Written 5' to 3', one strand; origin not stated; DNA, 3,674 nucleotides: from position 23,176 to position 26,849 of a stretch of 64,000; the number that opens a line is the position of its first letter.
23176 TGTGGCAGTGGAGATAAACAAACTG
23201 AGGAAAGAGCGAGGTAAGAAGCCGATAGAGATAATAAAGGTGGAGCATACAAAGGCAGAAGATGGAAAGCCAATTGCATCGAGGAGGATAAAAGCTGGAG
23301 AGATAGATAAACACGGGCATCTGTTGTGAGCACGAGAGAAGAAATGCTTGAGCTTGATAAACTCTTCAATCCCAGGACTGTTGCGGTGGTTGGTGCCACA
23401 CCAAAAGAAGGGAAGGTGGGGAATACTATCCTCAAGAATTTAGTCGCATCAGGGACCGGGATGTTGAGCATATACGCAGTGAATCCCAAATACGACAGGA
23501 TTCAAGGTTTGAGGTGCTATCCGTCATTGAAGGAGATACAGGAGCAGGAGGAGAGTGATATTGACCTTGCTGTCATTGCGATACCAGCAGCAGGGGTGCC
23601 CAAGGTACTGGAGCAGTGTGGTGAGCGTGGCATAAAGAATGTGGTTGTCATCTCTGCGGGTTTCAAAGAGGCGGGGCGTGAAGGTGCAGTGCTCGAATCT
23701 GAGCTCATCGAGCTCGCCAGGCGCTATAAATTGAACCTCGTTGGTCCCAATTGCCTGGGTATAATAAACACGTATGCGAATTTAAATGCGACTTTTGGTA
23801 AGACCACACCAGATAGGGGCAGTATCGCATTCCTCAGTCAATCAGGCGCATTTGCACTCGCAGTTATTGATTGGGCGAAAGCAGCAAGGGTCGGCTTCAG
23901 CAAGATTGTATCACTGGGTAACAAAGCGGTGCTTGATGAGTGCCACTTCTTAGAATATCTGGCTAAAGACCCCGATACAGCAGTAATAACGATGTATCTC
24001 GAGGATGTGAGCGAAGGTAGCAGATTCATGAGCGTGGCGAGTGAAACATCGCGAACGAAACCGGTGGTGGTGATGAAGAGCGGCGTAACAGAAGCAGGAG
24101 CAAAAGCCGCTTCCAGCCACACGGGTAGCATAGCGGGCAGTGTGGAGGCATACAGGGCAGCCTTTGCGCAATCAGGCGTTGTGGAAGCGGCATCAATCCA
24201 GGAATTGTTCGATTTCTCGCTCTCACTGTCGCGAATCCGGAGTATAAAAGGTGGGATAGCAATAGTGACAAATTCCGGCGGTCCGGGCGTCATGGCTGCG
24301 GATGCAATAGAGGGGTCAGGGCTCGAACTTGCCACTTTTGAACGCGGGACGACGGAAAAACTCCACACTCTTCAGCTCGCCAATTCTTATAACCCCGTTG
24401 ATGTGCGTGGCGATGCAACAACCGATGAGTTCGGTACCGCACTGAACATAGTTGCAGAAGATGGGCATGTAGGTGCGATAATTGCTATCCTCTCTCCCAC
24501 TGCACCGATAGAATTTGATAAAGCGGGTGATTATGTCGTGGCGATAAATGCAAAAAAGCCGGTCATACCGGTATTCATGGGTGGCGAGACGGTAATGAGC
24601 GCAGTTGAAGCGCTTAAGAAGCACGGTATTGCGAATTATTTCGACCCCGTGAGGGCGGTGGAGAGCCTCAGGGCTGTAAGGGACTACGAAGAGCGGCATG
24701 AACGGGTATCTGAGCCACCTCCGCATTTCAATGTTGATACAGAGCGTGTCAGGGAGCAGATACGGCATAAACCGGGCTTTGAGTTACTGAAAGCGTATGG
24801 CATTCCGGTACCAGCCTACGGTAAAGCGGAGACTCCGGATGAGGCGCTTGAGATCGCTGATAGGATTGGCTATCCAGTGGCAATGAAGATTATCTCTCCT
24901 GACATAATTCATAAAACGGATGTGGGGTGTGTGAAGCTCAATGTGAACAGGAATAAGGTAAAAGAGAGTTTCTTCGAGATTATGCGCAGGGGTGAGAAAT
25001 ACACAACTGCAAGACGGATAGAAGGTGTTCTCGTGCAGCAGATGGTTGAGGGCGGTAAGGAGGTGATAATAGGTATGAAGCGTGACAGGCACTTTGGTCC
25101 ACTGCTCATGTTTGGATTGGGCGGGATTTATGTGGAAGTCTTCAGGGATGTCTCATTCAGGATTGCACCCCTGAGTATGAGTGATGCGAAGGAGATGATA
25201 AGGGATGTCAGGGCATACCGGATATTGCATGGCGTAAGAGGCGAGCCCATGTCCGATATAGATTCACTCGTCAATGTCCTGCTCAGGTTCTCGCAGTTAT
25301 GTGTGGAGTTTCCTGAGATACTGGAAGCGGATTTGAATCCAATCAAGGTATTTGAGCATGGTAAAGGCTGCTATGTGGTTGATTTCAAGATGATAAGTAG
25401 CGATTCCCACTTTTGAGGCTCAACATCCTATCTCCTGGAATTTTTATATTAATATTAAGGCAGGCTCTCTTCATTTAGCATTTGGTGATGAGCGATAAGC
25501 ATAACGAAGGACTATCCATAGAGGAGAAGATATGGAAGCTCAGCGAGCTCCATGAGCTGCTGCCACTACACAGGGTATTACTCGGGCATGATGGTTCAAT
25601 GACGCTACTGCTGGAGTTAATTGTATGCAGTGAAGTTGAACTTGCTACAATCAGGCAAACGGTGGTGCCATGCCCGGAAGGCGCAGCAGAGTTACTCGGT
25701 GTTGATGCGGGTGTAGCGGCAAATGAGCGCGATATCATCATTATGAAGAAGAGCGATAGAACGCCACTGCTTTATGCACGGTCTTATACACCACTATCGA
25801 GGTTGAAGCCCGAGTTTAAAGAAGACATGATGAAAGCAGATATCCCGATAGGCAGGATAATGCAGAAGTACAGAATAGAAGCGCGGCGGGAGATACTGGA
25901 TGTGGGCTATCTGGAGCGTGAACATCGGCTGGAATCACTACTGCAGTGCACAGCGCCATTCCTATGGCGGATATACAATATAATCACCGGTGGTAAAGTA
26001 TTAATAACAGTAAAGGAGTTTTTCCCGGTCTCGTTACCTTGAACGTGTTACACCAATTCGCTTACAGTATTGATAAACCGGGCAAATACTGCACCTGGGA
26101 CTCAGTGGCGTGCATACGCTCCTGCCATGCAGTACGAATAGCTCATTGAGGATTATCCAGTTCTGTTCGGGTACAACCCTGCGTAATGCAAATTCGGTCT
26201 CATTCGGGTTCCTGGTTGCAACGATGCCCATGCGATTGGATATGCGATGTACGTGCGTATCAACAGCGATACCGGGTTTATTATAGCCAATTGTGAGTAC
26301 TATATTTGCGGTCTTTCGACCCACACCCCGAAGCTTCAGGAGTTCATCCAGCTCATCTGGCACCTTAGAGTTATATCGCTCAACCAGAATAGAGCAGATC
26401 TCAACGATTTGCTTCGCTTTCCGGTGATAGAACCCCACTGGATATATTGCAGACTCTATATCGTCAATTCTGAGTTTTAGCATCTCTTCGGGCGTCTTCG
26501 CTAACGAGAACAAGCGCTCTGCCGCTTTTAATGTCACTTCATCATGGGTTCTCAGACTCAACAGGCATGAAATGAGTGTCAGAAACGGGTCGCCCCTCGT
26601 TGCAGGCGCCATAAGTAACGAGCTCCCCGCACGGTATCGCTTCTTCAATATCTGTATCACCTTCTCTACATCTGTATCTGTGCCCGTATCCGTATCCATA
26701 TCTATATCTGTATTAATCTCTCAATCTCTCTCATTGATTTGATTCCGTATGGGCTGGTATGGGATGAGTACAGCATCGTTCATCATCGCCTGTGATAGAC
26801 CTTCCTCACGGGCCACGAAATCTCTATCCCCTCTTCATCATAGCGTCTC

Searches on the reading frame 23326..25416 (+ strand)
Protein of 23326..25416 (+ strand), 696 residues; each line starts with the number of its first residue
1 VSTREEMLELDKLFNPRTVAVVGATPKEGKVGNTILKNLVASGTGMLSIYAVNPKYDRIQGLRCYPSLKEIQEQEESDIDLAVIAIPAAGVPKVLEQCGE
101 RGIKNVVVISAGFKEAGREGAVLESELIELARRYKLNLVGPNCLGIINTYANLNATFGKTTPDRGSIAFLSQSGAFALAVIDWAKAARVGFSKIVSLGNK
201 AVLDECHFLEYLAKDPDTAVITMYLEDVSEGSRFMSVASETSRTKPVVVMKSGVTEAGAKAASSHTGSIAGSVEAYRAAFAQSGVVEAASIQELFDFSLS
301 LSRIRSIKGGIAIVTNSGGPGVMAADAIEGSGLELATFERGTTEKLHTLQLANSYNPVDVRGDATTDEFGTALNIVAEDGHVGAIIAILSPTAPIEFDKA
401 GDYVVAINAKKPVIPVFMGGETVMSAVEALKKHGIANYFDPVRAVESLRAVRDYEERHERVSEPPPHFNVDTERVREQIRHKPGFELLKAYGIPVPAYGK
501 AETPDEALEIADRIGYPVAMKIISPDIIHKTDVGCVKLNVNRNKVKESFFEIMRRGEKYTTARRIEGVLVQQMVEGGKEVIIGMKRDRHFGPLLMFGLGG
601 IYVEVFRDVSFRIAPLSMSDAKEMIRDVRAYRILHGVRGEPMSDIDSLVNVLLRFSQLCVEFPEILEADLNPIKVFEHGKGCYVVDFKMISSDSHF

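Call 7: search_protein_families(library=ncbifam, proteins=[window:23326-25416:+], max_evalue=0.001)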
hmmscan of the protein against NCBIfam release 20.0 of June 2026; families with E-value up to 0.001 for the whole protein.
window:23326-25416:+ (696 aa): 9 families
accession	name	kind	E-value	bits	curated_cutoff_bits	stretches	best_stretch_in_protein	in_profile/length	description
NF045493.1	HydDutCoALig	equivalog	1.8e-185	618.4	1300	1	12-689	5-696/698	4-hydroxybutyrate--CoA ligase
TIGR02717.1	AcCoA-syn-alpha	equivalog_domain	7.3e-162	539.1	567.15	1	10-454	1-446/447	acetate--CoA ligase alpha subunit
NF045494.1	AcCoALig_Archglob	equivalog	4.5e-157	524.3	1200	2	8-456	216-664/665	acetate--CoA ligase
NF045492.1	HydPropCoALig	equivalog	1.3e-142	476.5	1300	2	7-452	245-694/700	3-hydroxypropionate--CoA ligase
NF004230.0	PRK05678.1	equivalog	3.4e-16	59.3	336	1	21-290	13-276/291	succinate--CoA ligase subunit alpha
TIGR01019.1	sucCoAalpha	subfamily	3.2e-15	56.3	353.2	1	19-291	9-275/286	succinate--CoA ligase subunit alpha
NF001913.0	PRK00696.1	equivalog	3.6e-07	29.5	370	1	486-689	10-216/388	ADP-forming succinate--CoA ligase subunit beta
TIGR01016.1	sucCoAbeta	subfamily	8.6e-06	24.9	375.55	0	486-689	10-216/386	succinate-CoA ligase subunit beta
NF010623.0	PRK14016.1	subfamily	0.00059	18.1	877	1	486-521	220-255/871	cyanophycin synthetase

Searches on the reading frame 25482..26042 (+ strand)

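Call 7: search_protein_families(library=ncbifam, proteins=[window:25482-26042:+], max_evalue=0.001)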
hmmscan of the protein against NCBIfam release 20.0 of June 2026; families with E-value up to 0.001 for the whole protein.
window:25482-26042:+ (186 aa): 1 family
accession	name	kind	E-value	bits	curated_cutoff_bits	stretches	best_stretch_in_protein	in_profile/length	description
NF037993.1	cyano_chori_ly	equivalog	1e-07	32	175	1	18-182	10-168/176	chorismate lyase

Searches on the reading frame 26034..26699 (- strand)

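Call 5: search_protein_families(library=pfam, proteins=[window:26034-26699:-], max_evalue=0.01)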
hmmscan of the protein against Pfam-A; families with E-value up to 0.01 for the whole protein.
window:26034-26699:- (221 aa): 3 families
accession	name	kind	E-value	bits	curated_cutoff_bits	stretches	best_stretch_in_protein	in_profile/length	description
PF00730.31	HhH-GPD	-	1.5e-24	86.9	26.2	1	43-177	1-107/108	HhH-GPD superfamily base excision DNA repair protein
PF00633.29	HHH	-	2.7e-06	27.4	24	1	108-135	1-28/30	Helix-hairpin-helix motif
PF10576.14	EndIII_4Fe-2S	-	3.1e-05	24.5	20.5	1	196-212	1-17/17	Iron-sulfur binding domain of endonuclease III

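Call 6: search_protein_families(library=padloc, proteins=[window:26034-26699:-], max_evalue=0.01)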
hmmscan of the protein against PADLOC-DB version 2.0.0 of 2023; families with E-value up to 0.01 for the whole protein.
window:26034-26699:- (221 aa): 1 family
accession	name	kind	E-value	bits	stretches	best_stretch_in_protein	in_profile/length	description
PDLC03398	REase_II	-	1e-15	56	1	36-213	33-214/221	Type II nicking endonuclease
